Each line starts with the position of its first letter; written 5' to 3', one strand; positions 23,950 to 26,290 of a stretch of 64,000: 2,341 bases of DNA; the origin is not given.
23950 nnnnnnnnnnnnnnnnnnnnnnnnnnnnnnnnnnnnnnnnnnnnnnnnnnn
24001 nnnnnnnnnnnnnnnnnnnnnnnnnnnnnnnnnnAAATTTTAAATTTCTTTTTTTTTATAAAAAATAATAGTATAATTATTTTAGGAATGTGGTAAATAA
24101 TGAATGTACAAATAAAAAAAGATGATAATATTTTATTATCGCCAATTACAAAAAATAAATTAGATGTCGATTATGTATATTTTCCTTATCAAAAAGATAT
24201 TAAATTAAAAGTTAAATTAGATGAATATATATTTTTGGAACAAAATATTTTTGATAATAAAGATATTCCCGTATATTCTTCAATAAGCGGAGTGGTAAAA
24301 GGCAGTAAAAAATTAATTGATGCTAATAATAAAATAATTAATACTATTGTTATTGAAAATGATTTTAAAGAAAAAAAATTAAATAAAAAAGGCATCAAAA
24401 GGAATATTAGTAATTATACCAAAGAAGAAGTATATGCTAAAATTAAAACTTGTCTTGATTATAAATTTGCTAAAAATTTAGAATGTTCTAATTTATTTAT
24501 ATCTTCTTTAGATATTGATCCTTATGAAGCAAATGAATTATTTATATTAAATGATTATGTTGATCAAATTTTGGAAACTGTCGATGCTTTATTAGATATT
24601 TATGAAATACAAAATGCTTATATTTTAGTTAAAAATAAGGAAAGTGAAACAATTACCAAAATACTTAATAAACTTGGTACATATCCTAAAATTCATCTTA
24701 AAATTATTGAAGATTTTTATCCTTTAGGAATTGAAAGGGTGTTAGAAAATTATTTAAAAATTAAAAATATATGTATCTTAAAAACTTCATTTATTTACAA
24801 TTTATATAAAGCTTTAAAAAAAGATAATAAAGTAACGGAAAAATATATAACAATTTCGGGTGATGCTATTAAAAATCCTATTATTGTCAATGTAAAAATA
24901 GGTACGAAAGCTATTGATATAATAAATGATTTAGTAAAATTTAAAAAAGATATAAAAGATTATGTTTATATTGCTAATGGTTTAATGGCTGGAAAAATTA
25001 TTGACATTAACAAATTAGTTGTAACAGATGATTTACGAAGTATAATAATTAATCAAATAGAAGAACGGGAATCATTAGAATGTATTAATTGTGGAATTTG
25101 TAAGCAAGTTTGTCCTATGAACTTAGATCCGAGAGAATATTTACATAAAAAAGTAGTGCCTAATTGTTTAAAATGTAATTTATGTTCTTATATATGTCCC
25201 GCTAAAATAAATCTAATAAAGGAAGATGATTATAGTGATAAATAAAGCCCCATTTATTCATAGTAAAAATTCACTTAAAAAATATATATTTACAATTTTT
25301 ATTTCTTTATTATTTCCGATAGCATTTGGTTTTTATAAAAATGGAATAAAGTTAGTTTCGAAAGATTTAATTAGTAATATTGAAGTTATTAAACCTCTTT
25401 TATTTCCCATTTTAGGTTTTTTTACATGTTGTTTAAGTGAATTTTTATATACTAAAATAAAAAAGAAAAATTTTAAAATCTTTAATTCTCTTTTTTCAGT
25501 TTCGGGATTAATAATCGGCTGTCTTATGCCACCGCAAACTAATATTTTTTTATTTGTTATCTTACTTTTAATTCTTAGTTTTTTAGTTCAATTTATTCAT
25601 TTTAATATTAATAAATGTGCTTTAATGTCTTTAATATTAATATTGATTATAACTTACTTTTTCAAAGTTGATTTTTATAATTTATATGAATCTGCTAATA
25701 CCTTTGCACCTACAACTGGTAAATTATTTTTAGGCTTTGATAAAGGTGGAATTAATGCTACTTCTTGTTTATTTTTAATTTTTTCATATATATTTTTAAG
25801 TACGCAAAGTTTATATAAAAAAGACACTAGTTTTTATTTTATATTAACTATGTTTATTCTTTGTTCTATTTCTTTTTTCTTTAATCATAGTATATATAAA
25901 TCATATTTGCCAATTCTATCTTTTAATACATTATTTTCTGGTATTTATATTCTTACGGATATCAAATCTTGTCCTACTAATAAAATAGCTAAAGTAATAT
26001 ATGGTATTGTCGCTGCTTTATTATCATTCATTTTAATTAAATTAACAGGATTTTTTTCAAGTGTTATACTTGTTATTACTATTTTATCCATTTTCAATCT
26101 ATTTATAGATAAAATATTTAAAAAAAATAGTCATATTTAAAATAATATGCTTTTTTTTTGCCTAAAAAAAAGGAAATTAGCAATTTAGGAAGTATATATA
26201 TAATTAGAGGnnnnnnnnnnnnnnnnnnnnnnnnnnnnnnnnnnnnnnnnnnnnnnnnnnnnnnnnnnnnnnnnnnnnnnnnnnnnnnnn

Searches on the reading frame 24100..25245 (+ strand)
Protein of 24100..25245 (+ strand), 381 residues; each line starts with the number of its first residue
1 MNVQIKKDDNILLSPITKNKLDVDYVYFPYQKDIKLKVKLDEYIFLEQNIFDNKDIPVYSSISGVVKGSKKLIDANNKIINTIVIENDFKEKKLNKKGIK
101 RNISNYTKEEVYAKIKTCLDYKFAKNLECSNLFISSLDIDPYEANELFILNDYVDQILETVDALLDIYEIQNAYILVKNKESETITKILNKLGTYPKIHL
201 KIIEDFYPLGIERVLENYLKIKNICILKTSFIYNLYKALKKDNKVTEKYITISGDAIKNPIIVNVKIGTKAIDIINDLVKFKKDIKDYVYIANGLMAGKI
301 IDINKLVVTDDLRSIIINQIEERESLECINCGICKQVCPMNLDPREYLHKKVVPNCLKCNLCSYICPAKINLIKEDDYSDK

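Call 74: search_protein_families(library=pfam, proteins=[window:24100-25245:+], max_evalue=0.001)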
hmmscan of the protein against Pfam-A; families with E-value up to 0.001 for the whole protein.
window:24100-25245:+ (381 aa): 12 families
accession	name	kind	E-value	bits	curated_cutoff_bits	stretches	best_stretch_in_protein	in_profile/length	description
PF13534.11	Fer4_17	-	1.1e-07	32.8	22.2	1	322-343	40-61/61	4Fe-4S dicluster domain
PF01512.22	Complex1_51K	-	5.3e-07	30.1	31.2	1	134-219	33-121/150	Nuo51 FMN-binding domain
PF13484.11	Fer4_16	-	9.1e-06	26.8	30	1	309-341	34-66/66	4Fe-4S double cluster binding domain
PF13187.11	Fer4_9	-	1.1e-05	25.8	27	1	327-369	1-50/52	4Fe-4S dicluster domain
PF13237.11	Fer4_10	-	1.5e-05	25.3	25.5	1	325-367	6-53/53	4Fe-4S dicluster domain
PF13746.11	Fer4_18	-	4.8e-05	24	27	0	321-366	54-95/114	4Fe-4S dicluster domain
PF00037.32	Fer4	-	0.00016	21.8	21.1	0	327-341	7-21/24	4Fe-4S binding domain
PF14697.11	Fer4_21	-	0.00024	21.6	35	1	327-368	7-53/59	4Fe-4S dicluster domain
PF13375.12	RnfC_N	-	0.00027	21.4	25.6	1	33-89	41-100/101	RnfC Barrel sandwich hybrid domain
PF13183.11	Fer4_8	-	0.00039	21.3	27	0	326-370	3-68/68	4Fe-4S dicluster domain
PF12797.12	Fer4_2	-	0.00043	20.5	24.5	0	327-339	9-21/22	4Fe-4S binding domain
PF12838.12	Fer4_7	-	0.00056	20.8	27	0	328-370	2-52/52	4Fe-4S dicluster domain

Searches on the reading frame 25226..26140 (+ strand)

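Call 73: search_protein_families(library=pfam, proteins=[window:25226-26140:+], max_evalue=0.001)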
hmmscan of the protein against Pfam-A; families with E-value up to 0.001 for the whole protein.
window:25226-26140:+ (304 aa): 1 family
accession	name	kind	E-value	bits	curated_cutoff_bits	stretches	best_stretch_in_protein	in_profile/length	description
PF03116.20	NQR2_RnfD_RnfE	-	3.7e-27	95.9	27.7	1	5-301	2-293/296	NQR2, RnfD, RnfE family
